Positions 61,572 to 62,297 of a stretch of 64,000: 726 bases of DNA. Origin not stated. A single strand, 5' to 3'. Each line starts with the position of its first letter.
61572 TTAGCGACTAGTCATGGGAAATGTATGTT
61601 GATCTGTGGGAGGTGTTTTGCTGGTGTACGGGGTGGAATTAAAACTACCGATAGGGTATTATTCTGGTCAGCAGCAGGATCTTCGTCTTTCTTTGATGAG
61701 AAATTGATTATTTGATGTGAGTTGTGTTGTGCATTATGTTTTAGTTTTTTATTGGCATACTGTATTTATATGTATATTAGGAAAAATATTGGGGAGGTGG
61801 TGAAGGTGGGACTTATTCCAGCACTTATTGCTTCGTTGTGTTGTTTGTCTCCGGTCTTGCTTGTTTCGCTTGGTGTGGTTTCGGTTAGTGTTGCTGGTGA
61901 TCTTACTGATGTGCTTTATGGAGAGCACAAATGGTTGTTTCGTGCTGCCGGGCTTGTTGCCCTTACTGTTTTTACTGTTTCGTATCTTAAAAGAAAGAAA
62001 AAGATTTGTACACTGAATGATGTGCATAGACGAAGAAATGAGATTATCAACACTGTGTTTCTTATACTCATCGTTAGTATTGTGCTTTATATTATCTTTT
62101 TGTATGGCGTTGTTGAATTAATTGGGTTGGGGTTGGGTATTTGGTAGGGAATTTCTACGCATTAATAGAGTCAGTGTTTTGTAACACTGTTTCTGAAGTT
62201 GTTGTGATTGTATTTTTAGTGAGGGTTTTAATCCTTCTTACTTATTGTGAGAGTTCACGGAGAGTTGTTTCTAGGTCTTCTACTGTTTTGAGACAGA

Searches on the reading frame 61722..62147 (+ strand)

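Call 89: search_protein_families(library=pfam, proteins=[window:61722-62147:+], max_evalue=0.01)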
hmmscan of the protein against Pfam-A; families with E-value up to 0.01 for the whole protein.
window:61722-62147:+ (141 aa): 1 family
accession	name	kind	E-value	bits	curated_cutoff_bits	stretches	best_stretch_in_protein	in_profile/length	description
PF02411.20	MerT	-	4e-08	33.7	32.9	1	26-125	10-112/116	MerT mercuric transport protein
